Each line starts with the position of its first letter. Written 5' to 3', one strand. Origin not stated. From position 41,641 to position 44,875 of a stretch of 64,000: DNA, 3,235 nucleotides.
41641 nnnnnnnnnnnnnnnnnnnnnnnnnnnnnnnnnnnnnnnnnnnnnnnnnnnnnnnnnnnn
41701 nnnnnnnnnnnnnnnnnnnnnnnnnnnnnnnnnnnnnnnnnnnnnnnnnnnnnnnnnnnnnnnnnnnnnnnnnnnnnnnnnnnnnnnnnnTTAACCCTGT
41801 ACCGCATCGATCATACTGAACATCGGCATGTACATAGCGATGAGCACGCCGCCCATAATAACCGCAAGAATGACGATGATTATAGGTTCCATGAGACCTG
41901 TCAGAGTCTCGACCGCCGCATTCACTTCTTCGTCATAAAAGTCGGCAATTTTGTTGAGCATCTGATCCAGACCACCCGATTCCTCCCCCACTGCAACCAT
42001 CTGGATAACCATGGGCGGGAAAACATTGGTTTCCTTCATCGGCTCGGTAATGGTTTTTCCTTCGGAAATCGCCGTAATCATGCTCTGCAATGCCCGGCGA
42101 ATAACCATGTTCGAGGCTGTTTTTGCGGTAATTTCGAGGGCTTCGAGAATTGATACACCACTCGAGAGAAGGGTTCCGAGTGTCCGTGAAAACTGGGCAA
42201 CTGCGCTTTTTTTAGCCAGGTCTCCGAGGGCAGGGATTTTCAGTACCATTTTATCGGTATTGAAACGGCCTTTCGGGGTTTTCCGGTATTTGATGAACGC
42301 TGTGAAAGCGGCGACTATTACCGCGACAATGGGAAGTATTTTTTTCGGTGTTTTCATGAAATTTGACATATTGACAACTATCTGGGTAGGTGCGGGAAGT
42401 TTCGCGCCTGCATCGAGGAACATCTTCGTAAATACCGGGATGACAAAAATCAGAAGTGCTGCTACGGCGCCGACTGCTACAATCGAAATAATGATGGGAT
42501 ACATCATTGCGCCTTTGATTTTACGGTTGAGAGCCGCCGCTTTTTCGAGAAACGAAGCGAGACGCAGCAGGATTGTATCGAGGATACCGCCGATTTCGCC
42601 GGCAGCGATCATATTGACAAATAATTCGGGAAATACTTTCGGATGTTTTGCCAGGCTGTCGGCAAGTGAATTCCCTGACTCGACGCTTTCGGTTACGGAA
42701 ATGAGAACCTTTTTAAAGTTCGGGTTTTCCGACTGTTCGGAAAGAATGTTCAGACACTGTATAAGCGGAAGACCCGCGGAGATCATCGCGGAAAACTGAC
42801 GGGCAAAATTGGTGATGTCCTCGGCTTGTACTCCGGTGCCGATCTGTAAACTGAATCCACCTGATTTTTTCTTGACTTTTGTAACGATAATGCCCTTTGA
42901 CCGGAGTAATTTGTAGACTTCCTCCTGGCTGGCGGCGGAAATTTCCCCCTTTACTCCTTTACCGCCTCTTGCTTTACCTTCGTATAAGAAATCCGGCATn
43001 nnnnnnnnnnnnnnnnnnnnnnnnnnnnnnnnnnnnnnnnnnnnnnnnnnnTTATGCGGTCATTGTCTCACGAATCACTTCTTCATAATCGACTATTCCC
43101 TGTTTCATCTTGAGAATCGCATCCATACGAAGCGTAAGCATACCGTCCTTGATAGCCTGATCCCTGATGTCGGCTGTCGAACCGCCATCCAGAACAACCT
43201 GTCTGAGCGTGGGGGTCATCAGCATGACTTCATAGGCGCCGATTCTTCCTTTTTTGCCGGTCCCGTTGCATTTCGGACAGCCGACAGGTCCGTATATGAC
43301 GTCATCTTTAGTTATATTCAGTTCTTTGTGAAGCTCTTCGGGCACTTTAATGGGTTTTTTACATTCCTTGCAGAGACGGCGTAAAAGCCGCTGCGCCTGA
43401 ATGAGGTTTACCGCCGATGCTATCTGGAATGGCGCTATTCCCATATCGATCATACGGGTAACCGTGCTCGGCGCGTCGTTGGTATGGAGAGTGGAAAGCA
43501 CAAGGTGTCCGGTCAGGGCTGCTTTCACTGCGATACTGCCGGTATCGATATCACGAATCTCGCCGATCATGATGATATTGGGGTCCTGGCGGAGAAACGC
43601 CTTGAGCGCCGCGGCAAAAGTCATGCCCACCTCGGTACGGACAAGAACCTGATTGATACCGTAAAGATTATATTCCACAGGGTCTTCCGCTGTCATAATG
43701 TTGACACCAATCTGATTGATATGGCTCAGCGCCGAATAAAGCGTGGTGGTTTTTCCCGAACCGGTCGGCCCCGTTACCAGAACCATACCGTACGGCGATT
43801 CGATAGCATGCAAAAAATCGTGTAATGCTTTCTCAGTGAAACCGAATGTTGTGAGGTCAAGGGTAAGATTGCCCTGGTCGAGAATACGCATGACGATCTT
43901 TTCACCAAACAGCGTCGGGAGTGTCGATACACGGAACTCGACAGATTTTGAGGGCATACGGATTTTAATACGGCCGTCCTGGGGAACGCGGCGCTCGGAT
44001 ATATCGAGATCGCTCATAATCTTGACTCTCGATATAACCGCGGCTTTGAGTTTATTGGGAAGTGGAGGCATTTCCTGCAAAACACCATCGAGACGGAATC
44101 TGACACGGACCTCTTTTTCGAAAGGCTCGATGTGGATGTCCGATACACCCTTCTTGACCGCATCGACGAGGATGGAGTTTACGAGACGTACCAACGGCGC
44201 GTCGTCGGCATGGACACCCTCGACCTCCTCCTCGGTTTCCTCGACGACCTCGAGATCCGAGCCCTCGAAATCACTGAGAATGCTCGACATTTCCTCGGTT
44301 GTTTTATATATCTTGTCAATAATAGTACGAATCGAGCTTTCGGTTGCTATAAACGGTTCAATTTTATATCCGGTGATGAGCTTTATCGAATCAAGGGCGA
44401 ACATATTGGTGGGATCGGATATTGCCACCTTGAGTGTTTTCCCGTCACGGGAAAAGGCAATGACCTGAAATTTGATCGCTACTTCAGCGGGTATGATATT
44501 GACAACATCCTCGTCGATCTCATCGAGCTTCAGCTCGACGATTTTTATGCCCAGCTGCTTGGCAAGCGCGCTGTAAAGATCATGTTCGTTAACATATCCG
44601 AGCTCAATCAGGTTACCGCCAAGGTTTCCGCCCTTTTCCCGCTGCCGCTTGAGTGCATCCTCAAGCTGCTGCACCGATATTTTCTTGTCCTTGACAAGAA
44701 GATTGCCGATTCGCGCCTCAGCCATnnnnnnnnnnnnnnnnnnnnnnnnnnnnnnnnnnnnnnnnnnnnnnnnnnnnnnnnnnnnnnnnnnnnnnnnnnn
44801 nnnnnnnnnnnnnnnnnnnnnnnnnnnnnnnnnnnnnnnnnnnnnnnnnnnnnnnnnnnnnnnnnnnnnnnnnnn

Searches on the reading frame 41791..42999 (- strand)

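Call 29: search_protein_families(library=pfam, proteins=[window:41791-42999:-], max_evalue=0.00001)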
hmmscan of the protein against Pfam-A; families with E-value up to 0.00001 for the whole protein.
window:41791-42999:- (402 aa): 1 family
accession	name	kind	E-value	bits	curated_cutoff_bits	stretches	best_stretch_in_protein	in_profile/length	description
PF00482.28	T2SSF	-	6.1e-67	223.7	25.2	2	270-392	1-125/125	Type II secretion system (T2SS), protein F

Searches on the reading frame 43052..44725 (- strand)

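Call 29: search_protein_families(library=pfam, proteins=[window:43052-44725:-], max_evalue=0.00001)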
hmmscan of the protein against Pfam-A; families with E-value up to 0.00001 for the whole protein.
window:43052-44725:- (557 aa): 2 families
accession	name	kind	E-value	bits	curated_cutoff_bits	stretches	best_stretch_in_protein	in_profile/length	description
PF00437.27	T2SSE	-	1.8e-137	458.3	24.9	1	173-552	3-370/370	Type II/IV secretion system protein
PF05157.20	MshEN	-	5.9e-20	71.5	23.1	1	58-145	1-89/90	MshEN domain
